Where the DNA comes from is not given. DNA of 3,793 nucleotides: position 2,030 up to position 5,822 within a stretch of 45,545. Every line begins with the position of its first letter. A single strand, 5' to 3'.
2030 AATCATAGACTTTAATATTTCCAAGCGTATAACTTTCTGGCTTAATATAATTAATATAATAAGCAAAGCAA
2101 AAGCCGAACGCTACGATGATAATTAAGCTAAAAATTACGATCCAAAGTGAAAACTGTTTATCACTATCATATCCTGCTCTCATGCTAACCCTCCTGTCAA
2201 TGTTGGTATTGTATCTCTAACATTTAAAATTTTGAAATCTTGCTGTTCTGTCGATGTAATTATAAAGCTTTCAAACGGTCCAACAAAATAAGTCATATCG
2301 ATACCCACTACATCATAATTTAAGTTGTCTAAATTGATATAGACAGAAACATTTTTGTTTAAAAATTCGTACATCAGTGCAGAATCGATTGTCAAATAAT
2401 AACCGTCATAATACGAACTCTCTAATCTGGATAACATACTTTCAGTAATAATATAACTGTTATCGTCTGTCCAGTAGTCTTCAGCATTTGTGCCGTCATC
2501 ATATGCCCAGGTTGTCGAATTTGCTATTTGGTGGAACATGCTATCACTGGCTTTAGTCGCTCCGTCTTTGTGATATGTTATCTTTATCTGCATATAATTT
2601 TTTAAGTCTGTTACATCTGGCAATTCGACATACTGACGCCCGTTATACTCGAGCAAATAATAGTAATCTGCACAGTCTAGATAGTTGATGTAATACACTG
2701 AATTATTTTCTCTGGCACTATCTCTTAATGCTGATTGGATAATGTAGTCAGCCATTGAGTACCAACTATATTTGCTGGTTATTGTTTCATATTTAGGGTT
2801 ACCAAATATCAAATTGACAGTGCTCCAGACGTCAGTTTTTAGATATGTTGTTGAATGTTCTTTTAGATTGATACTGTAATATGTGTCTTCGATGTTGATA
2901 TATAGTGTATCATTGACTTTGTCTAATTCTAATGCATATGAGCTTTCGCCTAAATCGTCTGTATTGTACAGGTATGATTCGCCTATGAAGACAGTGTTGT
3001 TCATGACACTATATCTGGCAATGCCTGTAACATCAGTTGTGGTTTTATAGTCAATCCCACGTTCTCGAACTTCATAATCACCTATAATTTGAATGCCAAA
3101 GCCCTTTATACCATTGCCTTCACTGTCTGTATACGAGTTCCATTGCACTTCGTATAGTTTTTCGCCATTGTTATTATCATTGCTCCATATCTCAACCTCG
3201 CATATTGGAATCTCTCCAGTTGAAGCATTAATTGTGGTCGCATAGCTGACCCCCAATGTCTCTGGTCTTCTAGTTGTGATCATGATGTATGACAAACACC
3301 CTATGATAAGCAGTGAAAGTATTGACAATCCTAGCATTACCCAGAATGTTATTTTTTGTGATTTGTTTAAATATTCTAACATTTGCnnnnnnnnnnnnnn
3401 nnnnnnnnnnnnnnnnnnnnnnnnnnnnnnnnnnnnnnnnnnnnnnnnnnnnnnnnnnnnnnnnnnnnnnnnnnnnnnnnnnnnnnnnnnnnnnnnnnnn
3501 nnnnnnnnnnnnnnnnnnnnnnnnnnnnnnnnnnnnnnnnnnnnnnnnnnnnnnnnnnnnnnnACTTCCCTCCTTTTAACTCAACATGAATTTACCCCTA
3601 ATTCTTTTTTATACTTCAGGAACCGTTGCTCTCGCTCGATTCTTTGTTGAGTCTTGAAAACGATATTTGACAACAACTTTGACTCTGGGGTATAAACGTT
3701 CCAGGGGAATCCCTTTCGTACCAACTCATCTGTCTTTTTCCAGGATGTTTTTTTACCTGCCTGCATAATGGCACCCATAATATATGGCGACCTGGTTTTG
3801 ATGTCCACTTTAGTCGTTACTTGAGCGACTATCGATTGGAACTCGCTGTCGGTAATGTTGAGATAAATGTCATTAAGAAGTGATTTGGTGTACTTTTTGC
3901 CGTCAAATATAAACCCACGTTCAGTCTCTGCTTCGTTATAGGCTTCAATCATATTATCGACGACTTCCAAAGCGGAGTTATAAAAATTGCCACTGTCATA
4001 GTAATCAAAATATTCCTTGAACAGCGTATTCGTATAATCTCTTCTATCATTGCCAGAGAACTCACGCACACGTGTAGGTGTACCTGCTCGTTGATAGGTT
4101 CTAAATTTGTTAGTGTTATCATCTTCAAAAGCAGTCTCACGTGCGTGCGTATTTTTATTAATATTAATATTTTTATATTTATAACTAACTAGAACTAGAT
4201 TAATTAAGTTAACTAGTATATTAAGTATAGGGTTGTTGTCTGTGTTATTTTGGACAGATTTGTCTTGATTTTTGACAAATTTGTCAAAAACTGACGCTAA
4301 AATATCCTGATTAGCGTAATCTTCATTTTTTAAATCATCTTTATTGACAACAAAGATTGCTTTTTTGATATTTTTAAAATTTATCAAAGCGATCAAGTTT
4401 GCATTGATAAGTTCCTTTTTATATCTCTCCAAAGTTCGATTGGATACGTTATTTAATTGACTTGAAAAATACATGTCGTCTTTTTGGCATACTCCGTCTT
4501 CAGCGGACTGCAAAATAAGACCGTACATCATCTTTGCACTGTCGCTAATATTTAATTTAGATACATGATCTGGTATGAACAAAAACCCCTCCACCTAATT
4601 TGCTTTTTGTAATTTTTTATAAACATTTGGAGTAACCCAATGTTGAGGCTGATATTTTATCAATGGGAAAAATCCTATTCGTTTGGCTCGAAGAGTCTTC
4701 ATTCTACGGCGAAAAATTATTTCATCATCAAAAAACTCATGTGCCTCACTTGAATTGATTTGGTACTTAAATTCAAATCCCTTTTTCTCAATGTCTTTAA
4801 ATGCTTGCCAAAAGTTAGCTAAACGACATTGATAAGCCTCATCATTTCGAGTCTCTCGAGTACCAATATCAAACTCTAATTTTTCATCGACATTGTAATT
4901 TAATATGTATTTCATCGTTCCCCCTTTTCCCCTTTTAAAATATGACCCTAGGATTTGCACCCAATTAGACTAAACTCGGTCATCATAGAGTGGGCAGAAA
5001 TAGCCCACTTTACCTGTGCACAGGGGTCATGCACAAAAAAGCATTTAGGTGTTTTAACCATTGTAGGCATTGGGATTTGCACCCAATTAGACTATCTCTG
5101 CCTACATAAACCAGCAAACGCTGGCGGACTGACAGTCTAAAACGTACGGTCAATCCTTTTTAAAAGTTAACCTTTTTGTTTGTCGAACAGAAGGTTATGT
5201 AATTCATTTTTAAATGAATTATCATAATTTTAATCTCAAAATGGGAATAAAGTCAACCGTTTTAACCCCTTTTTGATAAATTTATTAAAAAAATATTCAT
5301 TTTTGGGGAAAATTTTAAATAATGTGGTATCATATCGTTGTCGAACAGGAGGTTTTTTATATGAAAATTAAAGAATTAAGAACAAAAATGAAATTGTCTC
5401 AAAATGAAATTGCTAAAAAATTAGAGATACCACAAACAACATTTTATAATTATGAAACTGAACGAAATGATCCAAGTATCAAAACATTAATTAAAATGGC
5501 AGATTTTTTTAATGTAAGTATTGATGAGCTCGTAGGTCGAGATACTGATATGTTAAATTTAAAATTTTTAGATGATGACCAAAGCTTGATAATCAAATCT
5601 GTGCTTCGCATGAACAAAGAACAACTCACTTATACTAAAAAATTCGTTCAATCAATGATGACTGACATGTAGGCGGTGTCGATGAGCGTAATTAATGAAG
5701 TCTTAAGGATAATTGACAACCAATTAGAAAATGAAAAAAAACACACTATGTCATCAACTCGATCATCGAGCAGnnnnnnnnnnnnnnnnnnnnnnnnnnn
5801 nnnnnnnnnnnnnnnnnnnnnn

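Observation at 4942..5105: Two tRNA-like acceptor/T-arm minihelices with covarying outer stems in the leader of the mobile element's operon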

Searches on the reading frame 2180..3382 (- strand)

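Call 10: search_protein_families(library=pfam, proteins=[window:2180-3382:-], max_evalue=0.01)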
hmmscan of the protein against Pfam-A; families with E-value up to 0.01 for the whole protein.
window:2180-3382:- (400 aa): 0 families

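Call 11: search_protein_families(library=phrogs, proteins=[window:2180-3382:-], max_evalue=0.01)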
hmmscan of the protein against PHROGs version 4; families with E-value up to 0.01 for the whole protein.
window:2180-3382:- (400 aa): 1 family
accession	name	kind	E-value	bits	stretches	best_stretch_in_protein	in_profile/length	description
phrog_37334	-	unknown function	0.0016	19.4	1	160-237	79-154/213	-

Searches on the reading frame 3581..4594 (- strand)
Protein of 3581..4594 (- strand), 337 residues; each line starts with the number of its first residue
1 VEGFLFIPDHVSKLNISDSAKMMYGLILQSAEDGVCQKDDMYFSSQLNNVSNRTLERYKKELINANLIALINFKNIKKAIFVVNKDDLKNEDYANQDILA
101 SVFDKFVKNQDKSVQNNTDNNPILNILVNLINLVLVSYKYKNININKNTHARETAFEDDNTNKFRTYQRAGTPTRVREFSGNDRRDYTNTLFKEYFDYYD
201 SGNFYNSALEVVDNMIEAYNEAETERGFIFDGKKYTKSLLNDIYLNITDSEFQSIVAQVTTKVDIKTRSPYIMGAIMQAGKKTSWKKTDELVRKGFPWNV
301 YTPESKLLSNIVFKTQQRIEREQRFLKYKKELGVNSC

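Call 10: search_protein_families(library=pfam, proteins=[window:3581-4594:-], max_evalue=0.01)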
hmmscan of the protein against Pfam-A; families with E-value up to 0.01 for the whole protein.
window:3581-4594:- (337 aa): 1 family
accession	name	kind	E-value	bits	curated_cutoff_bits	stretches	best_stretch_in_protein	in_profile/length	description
PF15996.10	PNISR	-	0.0063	17.3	27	0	192-269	78-155/178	Arginine/serine-rich protein PNISR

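Call 11: search_protein_families(library=phrogs, proteins=[window:3581-4594:-], max_evalue=0.01)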
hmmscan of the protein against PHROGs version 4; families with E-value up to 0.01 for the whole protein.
window:3581-4594:- (337 aa): 1 family
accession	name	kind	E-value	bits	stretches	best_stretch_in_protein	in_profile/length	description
phrog_270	-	DNA, RNA and nucleotide metabolism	7.1e-07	29.9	1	4-142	32-152/383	replication initiation protein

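Call 16: search_dna_similar(query=window:3581-4594:-, collection=phages, mode=protein, max_evalue=0.001)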
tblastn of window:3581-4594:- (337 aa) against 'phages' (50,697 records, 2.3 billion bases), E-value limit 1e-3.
No match.

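Call 17: find_homologous_proteins(query=window:3581-4594:-, max_evalue=0.001)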
Query window:3581-4594:- (337 aa): 3 proteins with E <= 0.001 among 1835 candidates.
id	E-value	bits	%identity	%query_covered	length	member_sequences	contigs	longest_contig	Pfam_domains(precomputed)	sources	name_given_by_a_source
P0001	3.0e-216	735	99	100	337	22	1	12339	-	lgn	-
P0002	1.8e-81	292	47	97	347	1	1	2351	-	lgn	-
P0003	8.1e-71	257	42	97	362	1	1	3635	-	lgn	-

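Call 18: find_encoding_contigs(protein=P0001, flank=10000, max_places=10)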
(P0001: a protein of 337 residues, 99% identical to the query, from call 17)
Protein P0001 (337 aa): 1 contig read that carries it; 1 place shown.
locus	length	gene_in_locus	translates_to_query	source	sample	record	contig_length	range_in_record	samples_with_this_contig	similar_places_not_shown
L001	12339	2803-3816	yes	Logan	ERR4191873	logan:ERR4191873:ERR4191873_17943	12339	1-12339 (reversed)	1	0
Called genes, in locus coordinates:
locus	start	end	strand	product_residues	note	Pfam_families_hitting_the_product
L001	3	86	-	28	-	?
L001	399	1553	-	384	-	PF00589:Phage_integrase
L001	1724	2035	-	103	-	PF01381:HTH_3, PF12844:HTH_19, PF13443:HTH_26 (weak), PF13560:HTH_31 (weak)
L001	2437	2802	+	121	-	-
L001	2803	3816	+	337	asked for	-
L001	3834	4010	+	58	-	-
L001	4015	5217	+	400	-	-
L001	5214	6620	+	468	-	PF09479:Flg_new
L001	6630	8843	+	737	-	-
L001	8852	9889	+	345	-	PF09479:Flg_new (faint)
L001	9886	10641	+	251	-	PF05707:Zot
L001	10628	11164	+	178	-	-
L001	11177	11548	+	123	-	-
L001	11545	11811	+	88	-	-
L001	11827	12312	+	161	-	-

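Call 19: find_encoding_contigs(protein=P0002, flank=10000)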
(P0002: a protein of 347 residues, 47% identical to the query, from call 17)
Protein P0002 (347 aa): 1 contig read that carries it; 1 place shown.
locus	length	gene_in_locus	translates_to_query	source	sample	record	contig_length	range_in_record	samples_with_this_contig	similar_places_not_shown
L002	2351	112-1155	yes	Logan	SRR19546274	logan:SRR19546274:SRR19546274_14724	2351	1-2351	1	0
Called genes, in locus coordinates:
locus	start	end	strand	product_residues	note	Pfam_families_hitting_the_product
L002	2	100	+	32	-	?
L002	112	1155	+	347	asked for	-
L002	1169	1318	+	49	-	-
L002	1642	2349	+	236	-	?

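Call 20: find_encoding_contigs(protein=P0003, flank=10000)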
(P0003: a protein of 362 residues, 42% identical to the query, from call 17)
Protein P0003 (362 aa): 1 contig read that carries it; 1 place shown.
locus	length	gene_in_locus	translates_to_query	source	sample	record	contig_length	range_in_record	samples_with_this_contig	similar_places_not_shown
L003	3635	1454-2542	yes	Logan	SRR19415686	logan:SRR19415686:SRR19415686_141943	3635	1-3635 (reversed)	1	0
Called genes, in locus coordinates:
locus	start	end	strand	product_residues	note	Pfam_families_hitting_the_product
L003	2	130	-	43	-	?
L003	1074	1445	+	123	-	-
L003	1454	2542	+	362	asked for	-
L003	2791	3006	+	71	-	-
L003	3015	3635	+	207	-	?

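Call 44: find_related_loci(query=A1, collection=viral_contigs, flank=6000)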
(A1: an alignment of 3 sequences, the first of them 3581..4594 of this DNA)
Query A1 (337 aa) in viral_contigs; peptide patterns used: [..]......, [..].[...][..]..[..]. (x = any residue, [..] = any of these).
76 stretches matched a pattern, but none encodes a relative of the query by tblastn (E <= 1e-3).

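Call 76: search_dna_similar(query=L001:9886-10641:+, collection=phages, mode=protein, max_evalue=0.001, max_rows=15)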
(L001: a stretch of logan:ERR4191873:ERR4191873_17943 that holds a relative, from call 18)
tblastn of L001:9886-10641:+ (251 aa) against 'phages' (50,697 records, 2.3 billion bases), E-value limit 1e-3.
Records with a match: 1; places in all: 1; records where one place covers at least 80% of the query: 1.
Best place of each record, by identity: <60% 1.
By first word of the organism name: bajarodino 1.
By host as written in the record: Peromyscus fraterculus 1.
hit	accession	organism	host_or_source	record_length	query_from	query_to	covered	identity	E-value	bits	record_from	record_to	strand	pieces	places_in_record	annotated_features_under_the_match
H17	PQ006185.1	bajarodino virus 12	Peromyscus fraterculus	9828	1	251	100%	27.4%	8e-10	64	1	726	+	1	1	Zonula occludens toxin | hypothetical protein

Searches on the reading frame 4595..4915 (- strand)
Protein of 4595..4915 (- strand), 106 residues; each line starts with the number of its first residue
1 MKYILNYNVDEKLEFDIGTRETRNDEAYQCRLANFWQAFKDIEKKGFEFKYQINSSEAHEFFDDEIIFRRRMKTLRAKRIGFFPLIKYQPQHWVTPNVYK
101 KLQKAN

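Call 10: search_protein_families(library=pfam, proteins=[window:4595-4915:-], max_evalue=0.01)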
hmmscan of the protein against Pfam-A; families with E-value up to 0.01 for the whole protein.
window:4595-4915:- (106 aa): 0 families

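Call 11: search_protein_families(library=phrogs, proteins=[window:4595-4915:-], max_evalue=0.01)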
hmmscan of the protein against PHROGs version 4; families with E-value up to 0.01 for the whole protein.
window:4595-4915:- (106 aa): 0 families

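Call 28: find_homologous_proteins(query=window:4595-4915:-, max_evalue=0.01)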
Query window:4595-4915:- (106 aa): 1 proteins with E <= 0.01 among 2 candidates.
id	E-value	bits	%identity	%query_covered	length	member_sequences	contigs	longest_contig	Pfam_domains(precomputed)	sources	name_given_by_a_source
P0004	3.0e-65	235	99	100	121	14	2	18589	-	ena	-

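Call 46: find_encoding_contigs(protein=P0004, flank=10000, max_places=10)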
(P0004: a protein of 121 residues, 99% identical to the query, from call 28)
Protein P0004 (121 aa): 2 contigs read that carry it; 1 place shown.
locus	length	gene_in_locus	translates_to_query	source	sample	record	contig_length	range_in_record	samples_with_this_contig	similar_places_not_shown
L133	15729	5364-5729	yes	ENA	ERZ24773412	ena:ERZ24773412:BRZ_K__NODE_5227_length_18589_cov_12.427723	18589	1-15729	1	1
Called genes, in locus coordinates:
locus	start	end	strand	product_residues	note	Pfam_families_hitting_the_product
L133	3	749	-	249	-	?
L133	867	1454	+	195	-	-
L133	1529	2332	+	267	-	PF00483:NTP_transferase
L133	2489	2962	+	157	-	PF01035:DNA_binding_1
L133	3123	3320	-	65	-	-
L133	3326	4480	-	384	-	PF00589:Phage_integrase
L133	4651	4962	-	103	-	PF01381:HTH_3, PF12844:HTH_19, PF13443:HTH_26 (weak), PF13560:HTH_31 (weak)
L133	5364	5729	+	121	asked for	-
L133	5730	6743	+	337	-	-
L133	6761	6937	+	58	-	-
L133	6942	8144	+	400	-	-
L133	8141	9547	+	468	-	PF09479:Flg_new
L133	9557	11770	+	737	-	-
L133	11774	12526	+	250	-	PF05707:Zot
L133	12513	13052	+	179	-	-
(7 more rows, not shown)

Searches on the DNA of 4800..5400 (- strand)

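Call 5: search_rna_families(source=window, start=4800, end=5400, threshold=evalue, max_evalue=10, show_alignments=3)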
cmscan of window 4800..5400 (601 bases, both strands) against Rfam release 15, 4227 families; matches with E-value up to 10: 3.
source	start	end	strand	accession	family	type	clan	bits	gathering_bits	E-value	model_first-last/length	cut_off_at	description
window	4821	4895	-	RF01526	ceN106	Gene; snRNA; snoRNA; CD-box;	-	15.1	60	3.7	1-77/77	no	C. elegans snoRNA ceN106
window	5050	5128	-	RF00233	Tymo_tRNA-like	Cis-reg;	-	13.7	40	3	1-84/84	no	Tymovirus/Pomovirus/Furovirus tRNA-like 3' UTR element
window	4824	4849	-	RF00095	snoPyro_CD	Gene; snRNA; snoRNA; CD-box;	CL00132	12.8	45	8.8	1-58/58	no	Pyrococcus C/D box small nucleolar RNA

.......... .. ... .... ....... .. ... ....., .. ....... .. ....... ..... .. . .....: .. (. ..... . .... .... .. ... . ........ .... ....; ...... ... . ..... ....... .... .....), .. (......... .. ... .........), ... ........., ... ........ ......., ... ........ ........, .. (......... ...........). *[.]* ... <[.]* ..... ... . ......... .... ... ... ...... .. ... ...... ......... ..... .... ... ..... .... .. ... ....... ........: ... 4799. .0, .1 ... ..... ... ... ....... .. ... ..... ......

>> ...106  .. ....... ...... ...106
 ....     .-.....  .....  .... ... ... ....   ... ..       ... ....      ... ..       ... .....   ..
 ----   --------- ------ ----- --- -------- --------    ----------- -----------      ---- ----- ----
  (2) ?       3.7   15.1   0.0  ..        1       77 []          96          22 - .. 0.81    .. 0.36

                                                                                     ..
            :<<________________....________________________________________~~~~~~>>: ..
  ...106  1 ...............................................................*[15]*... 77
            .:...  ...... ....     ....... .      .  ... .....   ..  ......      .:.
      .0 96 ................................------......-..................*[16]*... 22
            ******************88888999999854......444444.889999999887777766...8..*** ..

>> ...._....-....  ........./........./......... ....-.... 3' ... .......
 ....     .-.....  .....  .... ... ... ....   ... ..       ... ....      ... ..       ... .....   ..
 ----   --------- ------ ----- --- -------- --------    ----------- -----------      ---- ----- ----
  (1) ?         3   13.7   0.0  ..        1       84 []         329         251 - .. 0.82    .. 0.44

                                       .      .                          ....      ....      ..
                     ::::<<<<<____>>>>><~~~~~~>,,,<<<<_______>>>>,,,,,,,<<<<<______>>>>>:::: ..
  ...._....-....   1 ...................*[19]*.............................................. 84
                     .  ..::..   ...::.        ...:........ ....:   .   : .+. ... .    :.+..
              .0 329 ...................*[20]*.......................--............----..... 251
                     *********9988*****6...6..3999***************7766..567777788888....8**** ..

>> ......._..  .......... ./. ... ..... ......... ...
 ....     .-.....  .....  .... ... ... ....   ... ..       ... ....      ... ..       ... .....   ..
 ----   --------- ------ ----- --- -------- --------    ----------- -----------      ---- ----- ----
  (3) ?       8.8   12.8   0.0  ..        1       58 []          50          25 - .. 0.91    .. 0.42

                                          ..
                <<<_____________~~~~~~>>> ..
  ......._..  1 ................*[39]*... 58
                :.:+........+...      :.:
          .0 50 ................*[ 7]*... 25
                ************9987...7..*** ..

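Call 15: search_dna_similar(query=window:4900-5330:-, collection=phages, mode=distant, max_evalue=0.01)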
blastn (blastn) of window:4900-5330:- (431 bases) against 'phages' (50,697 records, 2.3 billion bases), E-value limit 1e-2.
No match.

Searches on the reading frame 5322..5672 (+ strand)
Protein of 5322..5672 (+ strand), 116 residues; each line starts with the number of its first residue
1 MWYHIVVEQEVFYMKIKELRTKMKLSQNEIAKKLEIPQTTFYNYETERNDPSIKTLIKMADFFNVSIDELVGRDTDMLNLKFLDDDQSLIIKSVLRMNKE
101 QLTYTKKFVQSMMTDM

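Call 10: search_protein_families(library=pfam, proteins=[window:5322-5672:+], max_evalue=0.01)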
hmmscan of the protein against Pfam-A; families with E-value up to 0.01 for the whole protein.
window:5322-5672:+ (116 aa): 5 families
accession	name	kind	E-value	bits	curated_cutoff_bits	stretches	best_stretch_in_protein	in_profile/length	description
PF01381.28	HTH_3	-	4.1e-15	56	23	1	16-70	1-55/55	Helix-turn-helix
PF12844.13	HTH_19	-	3.5e-10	40.1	30.2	1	15-71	3-59/64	Helix-turn-helix domain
PF13443.12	HTH_26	-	3.8e-07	30.7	22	1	15-75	1-62/63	Cro/C1-type HTH DNA-binding domain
PF13560.12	HTH_31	-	1e-06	29.3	27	1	16-70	6-61/64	Helix-turn-helix domain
PF07022.19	Phage_CI_repr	-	7e-05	23.5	22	1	26-76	14-63/65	Bacteriophage CI repressor helix-turn-helix domain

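Call 11: search_protein_families(library=phrogs, proteins=[window:5322-5672:+], max_evalue=0.01)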
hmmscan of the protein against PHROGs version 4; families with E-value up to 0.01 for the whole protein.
window:5322-5672:+ (116 aa): 24 families
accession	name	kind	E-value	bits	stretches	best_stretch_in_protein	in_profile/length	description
phrog_8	-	transcription regulation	2.5e-23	84.1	1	12-84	77-150/346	transcriptional regulator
phrog_3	-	transcription regulation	6.4e-16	60.1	1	7-81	84-158/430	transcriptional repressor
phrog_2967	-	transcription regulation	1.6e-12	48.5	1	9-100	8-93/225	transcriptional regulator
phrog_4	-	transcription regulation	2.5e-12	47.5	1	12-80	137-201/400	transcriptional repressor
phrog_1373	-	transcription regulation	2.3e-09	38.4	1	15-75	67-127/166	transcriptional regulator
phrog_2328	-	transcription regulation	2.8e-07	31.4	1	14-71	18-75/128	transcriptional repressor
phrog_1994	-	DNA, RNA and nucleotide metabolism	3.2e-07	31.4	1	15-77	3-65/170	DNA binding protein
phrog_2439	-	transcription regulation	2e-06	28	1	15-75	11-71/367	transcriptional regulator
phrog_3037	-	transcription regulation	2.9e-06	28.2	1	8-71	14-75/189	transcriptional repressor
phrog_2104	-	unknown function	4.8e-06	27.7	1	11-59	39-89/103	-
phrog_7241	-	transcription regulation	5.5e-06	27.4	1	15-71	65-121/122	transcriptional regulator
phrog_5823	-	transcription regulation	7.6e-06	26.3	1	15-82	10-78/404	transcriptional regulator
phrog_4583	-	transcription regulation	1.8e-05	25.7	1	19-73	18-72/81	transcriptional repressor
phrog_2339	-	DNA, RNA and nucleotide metabolism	2.3e-05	25.3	1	14-65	28-80/98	HTH DNA binding protein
phrog_1702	-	transcription regulation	5.8e-05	24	1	24-73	27-78/87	transcriptional repressor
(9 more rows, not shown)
